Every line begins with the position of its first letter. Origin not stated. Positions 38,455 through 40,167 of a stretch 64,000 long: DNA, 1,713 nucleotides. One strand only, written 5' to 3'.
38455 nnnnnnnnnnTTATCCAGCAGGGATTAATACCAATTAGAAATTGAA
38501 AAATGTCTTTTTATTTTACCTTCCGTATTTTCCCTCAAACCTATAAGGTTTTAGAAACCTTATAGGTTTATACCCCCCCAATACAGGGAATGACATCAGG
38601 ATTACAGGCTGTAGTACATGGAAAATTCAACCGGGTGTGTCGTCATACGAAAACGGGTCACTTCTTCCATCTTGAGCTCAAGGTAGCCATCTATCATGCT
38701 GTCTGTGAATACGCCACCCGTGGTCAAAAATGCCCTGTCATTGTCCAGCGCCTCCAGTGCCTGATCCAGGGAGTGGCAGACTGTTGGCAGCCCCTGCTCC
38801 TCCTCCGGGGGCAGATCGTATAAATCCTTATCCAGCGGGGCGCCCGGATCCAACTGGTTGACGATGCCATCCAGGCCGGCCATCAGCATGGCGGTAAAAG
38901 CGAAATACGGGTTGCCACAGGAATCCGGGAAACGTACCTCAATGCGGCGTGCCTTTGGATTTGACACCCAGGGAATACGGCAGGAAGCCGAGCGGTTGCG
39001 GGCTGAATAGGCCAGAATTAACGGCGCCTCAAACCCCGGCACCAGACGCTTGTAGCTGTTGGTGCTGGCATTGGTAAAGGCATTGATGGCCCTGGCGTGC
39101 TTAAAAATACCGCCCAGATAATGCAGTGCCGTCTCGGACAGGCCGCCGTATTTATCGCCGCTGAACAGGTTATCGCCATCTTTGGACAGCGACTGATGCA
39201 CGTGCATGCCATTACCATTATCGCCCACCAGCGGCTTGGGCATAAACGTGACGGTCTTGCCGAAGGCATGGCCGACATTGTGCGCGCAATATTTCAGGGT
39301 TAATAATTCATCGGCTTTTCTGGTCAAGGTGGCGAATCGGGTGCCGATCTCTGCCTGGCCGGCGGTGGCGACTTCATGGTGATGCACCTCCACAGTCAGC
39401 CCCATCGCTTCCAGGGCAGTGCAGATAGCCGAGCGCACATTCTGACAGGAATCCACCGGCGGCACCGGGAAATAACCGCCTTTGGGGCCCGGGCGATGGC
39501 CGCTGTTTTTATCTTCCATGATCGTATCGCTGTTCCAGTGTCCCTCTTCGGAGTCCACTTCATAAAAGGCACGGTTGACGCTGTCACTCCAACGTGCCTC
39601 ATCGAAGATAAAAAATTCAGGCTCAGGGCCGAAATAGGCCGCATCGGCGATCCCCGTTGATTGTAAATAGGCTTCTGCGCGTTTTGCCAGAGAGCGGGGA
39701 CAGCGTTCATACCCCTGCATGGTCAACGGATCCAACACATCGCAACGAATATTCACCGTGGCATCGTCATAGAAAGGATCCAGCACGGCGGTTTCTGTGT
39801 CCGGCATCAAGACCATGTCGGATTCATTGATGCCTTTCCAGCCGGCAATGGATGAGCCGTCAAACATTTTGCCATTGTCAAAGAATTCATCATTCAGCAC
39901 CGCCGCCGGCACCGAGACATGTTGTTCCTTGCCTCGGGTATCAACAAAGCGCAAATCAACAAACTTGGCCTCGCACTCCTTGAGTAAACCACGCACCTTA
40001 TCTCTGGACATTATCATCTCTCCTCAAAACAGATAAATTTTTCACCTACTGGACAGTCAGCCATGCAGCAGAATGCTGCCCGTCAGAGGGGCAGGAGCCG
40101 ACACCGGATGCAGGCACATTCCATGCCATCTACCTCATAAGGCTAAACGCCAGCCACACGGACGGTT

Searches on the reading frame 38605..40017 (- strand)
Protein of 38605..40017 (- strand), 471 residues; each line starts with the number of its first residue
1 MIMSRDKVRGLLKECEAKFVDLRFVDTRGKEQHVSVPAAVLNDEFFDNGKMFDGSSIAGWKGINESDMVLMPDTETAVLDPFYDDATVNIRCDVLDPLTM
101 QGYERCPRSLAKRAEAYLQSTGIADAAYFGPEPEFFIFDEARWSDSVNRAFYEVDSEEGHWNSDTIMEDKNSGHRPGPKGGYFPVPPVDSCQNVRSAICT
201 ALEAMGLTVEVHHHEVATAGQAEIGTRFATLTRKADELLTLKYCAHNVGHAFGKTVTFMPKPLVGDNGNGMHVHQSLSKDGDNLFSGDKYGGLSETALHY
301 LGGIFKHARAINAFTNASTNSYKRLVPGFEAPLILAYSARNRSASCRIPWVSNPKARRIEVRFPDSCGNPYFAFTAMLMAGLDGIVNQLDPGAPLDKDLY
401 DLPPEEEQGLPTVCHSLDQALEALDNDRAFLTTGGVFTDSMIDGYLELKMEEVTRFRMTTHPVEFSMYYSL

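Call 80: find_homologous_proteins(query=window:38605-40017:-, max_evalue=1e-150)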
Query window:38605-40017:- (471 aa): 7997 proteins with E <= 1e-150 among 8000 candidates; the best 120 are listed.
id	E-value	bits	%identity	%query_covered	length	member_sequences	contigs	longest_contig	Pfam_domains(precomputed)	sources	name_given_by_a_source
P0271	0.0e+0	1099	100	100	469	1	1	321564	PF03951.25,PF00120.30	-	-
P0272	3.4e-277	938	84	100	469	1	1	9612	PF03951.25,PF00120.30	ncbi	ncbi:MAG: type I glutamate--ammonia ligase [Gammaproteobacteria bacterium]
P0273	2.2e-276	935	83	100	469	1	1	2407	PF03951.25,PF00120.30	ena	-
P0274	4.4e-276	934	83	100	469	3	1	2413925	PF03951.25,PF00120.30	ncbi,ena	-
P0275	3.9e-273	924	82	100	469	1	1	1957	PF03951.25,PF00120.30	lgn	-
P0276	8.6e-272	920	81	100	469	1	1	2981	PF03951.25,PF00120.30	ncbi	-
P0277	1.1e-270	916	81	100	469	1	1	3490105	PF03951.25,PF00120.30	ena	-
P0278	1.1e-270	916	82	100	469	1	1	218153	PF03951.25,PF00120.30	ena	-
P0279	2.0e-270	915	81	100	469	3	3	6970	PF03951.25,PF00120.30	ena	-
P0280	3.8e-270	914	81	100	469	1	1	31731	PF03951.25,PF00120.30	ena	-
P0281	1.4e-269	913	81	100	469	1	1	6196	PF03951.25,PF00120.30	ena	-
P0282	2.6e-269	912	81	100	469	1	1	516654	PF03951.25,PF00120.30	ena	-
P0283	3.9e-269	911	81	100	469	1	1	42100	PF03951.25,PF00120.30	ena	-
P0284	4.0e-269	911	81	100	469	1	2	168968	PF03951.25,PF00120.30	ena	-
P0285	4.8e-269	911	81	100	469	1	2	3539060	PF03951.25,PF00120.30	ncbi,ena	-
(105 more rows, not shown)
